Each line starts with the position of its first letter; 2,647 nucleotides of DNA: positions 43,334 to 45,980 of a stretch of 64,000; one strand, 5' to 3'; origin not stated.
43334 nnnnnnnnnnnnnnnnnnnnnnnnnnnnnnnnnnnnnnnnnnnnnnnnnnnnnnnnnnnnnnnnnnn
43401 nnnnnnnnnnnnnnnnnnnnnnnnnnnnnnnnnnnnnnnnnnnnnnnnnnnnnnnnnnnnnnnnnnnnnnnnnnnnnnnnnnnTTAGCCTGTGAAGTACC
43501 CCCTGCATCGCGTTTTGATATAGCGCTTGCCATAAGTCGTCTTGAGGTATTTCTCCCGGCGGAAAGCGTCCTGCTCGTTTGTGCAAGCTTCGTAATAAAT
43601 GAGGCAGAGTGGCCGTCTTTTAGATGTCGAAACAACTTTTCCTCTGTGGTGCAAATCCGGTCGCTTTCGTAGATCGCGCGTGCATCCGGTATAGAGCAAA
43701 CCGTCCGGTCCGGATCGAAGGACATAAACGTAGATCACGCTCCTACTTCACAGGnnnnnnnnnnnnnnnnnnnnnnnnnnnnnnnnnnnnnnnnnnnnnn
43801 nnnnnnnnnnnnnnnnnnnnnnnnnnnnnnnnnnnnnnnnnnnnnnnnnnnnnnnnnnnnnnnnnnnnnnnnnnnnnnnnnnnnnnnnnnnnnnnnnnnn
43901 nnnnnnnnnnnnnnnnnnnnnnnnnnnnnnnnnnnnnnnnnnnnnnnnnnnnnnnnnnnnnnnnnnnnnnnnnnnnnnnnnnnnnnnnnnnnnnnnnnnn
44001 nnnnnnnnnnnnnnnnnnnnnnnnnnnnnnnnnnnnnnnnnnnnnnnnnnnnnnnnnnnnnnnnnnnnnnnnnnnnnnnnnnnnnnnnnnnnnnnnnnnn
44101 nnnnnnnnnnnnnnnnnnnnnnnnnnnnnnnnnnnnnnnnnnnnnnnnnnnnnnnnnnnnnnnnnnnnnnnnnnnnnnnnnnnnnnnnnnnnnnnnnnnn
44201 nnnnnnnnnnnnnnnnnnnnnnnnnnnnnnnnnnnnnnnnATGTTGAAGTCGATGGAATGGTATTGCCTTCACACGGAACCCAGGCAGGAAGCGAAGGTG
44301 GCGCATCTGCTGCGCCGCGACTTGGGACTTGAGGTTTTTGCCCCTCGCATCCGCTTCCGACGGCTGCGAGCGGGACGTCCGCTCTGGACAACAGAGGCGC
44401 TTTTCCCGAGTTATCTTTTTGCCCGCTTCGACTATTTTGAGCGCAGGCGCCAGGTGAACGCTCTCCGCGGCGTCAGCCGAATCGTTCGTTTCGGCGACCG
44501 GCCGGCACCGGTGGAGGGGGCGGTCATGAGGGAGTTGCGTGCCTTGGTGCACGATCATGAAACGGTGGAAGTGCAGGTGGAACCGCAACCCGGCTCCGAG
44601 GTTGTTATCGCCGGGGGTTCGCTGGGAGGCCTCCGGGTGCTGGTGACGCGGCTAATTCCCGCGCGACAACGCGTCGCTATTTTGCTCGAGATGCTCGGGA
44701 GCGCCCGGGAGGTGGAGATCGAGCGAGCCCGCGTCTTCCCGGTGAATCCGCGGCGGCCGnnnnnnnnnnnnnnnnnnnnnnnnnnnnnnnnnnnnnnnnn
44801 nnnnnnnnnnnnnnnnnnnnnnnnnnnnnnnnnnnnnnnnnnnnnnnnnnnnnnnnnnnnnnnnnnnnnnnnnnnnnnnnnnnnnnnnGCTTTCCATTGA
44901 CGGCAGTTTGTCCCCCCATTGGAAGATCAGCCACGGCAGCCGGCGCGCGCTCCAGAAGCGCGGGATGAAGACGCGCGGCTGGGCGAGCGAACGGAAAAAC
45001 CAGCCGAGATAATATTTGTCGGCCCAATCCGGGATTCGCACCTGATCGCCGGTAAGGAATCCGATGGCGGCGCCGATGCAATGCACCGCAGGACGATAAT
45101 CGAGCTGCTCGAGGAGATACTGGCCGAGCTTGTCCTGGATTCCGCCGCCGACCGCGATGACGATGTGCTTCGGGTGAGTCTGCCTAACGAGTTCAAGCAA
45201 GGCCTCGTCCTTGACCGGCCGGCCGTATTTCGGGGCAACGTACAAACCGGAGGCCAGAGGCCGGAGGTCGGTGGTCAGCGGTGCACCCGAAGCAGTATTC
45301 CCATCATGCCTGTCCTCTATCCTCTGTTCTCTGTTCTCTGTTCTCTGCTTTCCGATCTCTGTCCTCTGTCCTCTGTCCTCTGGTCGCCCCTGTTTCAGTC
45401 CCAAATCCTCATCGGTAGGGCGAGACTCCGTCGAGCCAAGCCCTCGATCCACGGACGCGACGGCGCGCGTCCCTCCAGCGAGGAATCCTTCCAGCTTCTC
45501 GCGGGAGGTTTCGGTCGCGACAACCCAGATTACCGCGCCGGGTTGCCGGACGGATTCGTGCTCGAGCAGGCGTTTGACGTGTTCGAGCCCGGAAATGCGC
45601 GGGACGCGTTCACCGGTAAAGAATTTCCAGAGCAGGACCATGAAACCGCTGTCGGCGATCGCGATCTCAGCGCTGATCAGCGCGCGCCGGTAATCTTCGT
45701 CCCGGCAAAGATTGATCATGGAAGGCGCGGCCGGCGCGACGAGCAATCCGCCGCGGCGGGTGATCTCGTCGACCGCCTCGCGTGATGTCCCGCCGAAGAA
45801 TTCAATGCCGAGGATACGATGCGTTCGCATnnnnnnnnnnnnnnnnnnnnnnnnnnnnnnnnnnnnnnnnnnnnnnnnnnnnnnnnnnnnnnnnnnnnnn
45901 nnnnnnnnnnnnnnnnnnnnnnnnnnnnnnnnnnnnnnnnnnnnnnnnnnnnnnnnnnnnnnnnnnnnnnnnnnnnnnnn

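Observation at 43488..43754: Minimal 267-bp element: an 84-aa GIY-YIG nuclease bounded by 11-12 bp terminal inverted repeats, inserted in frame into a conserved motif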

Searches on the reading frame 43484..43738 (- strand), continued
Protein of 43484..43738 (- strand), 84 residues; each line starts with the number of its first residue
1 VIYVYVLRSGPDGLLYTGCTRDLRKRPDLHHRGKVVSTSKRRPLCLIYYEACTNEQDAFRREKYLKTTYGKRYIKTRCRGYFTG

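Call 76: fold_search(model_id=the predicted structure, library=pdb)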
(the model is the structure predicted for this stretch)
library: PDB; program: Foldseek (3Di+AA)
matches with E <= 10: 243; with E <= 0.001: 1
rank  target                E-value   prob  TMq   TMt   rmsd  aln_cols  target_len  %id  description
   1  1zg2_MODEL_1_A        8.2e-04  1.00  0.56  0.51   7.2        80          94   32  Solution NMR structure of the UPF0213 protein BH0048 from Bacillus halodurans. Northeast Structural Genomics t (released 2005-06-21)
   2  7cq2_A                2.5e-02  1.00  0.63  0.22   5.8        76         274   24  Crystal structure of Slx1-Slx4 (released 2021-06-16)
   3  6sei_C                2.6e-02  1.00  0.65  0.23   2.4        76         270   26  Recognition and processing of branched DNA substrates by Slx1-Slx4 nuclease (released 2019-09-25)
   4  7cq2_B                5.3e-02  0.99  0.59  0.19   4.9        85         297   21  Crystal structure of Slx1-Slx4 (released 2021-06-16)
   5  7cq3_A                6.8e-02  1.00  0.65  0.20   3.0        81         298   22  Crystal structure of Slx1-Slx4 (released 2021-06-16)
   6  4xm5                  1.3e-01  0.99  0.61  0.21   3.7        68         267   19  C. glabrata Slx1. (released 2015-03-25)
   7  7cq4_A                1.5e-01  0.99  0.62  0.20   4.4        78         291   22  Crystal structure of Slx1-Slx4 in complex with 5'flap DNA (released 2021-06-16)
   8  4xlg_A                2.0e-01  0.97  0.60  0.21   5.5        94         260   16  C. glabrata Slx1 in complex with Slx4CCD. (released 2015-03-25)
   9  1ln0_A                3.1e-01  0.77  0.49  0.46   4.4        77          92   12  Structure of the Catalytic Domain of Homing Endonuclease I-TevI (released 2002-10-30)
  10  1mk0                  6.2e-01  0.54  0.50  0.44   4.6        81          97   12  catalytic domain of intron endonuclease I-TevI, E75A mutant (released 2002-10-30)
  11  7qoh_g                6.2e-01  0.25  0.34  0.35   8.2        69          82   10  Unique vertex of the phicrAss001 virion with C5 symmetry imposed (released 2023-03-29)
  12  1ln0_B                6.6e-01  0.35  0.47  0.43   8.0        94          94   12  Structure of the Catalytic Domain of Homing Endonuclease I-TevI (released 2002-10-30)
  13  7qoh_h                9.0e-01  0.54  0.46  0.52   3.4        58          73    7  Unique vertex of the phicrAss001 virion with C5 symmetry imposed (released 2023-03-29)
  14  6skf_BT               9.6e-01  0.20  0.38  0.41   7.2        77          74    8  Cryo-EM Structure of T. kodakarensis 70S ribosome (released 2020-07-29)
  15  5lzt_ii               1.1e+00  0.23  0.45  0.11  12.8        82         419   16  Structure of the mammalian ribosomal termination complex with eRF1 and eRF3. (released 2016-11-30)
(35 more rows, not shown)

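Call 83: find_related_loci(query=A2, collection=viral_contigs, flank=1500)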
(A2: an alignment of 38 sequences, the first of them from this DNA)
Query A2 (84 aa) in viral_contigs; peptide patterns used: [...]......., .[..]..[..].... (x = any residue, [..] = any of these).
14 stretches matched a pattern; 1 encode a relative of the query (tblastn E <= 1e-3); 1 distinct loci.
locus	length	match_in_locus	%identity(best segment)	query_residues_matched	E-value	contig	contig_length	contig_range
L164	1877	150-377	53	3-78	2e-24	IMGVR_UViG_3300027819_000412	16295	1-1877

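Call 86: search_protein_representatives(protein=window:43487-43738:-)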
Query: 84 residues. Proteins with E-value up to 0.001 (for the whole library): 4255; up to 1e-10: 515; up to 1e-30: 0. The best 150 are listed.
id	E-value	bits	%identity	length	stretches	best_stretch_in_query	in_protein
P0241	1.5e-29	118.0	67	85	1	1-84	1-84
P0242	9.9e-26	105.9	56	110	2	29-84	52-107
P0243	2.8e-25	104.4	63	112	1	1-84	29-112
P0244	3.4e-25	104.2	59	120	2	22-84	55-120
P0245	7.0e-25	103.1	57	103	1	4-84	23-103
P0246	6.5e-24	100.1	79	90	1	23-84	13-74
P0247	1.1e-23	99.3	63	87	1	2-84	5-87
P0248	1.8e-23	98.7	61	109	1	2-84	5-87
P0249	2.2e-22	95.2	60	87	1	2-84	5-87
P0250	5.7e-22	93.9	58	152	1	1-84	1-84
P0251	6.5e-22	93.7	58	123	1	1-80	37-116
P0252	9.1e-22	93.2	57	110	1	1-79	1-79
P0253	9.2e-22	93.2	57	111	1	1-84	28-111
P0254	9.8e-22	93.1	62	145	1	13-84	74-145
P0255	1.2e-21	92.8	57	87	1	2-84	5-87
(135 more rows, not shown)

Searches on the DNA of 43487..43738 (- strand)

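Call 14: search_rna_families(sources=[L003, L011, L018, L022, L033, L048, L058, L078, L025, L016], threshold=evalue, max_evalue=1, show_alignments=3)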
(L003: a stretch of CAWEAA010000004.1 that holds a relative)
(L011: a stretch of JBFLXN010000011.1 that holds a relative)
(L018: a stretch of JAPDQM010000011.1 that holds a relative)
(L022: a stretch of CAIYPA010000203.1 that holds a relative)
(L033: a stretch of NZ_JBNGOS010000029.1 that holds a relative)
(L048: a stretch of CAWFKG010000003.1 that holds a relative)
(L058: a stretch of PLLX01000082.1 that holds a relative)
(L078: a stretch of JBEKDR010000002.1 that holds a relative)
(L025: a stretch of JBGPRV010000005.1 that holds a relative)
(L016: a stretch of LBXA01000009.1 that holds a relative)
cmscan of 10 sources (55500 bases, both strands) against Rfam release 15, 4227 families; matches with E-value up to 1: 2.
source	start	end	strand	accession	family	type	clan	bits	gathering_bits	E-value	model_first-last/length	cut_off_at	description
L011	306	395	+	RF00005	tRNA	Gene; tRNA;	CL00001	57.6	29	7e-10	1-71/71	no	tRNA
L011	342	395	-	RF04351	Plastid-psbl-rps4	Cis-reg;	-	42.1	68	1.3e-05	1-53/53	no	Plastid-psbl-rps4 3UTR RNA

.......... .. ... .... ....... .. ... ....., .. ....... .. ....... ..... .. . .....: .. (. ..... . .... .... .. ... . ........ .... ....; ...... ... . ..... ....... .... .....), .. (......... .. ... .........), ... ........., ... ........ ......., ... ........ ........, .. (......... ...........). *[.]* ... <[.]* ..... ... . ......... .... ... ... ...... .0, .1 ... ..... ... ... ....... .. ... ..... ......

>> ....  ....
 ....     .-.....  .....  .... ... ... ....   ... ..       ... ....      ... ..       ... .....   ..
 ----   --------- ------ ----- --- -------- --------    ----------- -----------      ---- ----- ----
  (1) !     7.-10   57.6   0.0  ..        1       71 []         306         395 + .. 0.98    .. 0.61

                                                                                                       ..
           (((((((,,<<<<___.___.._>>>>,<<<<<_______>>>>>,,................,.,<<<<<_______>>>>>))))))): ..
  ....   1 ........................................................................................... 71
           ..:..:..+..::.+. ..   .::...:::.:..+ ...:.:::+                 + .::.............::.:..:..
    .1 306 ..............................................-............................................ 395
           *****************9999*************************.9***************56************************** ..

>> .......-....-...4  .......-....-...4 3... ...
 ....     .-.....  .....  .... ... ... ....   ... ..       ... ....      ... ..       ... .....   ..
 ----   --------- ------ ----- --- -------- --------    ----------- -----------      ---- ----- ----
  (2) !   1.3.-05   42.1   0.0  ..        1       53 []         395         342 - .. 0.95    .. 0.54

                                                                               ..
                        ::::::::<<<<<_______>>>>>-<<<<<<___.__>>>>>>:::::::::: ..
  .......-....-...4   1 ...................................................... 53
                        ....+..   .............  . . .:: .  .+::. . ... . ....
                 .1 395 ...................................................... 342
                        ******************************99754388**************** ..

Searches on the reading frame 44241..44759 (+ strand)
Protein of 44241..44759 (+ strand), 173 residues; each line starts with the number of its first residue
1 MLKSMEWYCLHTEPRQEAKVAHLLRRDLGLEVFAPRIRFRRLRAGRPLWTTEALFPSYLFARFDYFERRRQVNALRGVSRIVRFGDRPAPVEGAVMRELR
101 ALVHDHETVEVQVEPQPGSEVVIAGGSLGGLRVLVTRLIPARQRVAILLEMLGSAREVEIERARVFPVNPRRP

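Call 5: search_protein_families(library=pfam, proteins=[window:44241-44759:+], max_evalue=0.01)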
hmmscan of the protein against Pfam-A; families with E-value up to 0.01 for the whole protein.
window:44241-44759:+ (173 aa): 1 family
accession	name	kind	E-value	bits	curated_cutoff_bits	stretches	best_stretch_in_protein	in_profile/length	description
PF02357.24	NusG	-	1.3e-16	61.3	22.2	1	5-100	1-93/93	Transcription termination factor nusG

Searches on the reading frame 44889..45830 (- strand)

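Call 5: search_protein_families(library=pfam, proteins=[window:44889-45830:-], max_evalue=0.01)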
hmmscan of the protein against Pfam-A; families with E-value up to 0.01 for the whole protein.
window:44889-45830:- (314 aa): 1 family
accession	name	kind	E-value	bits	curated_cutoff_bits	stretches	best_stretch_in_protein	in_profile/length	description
PF03808.19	Glyco_tran_WecG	-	1.2e-18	68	27.4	1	199-290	73-166/168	Glycosyl transferase WecG/TagA/CpsF family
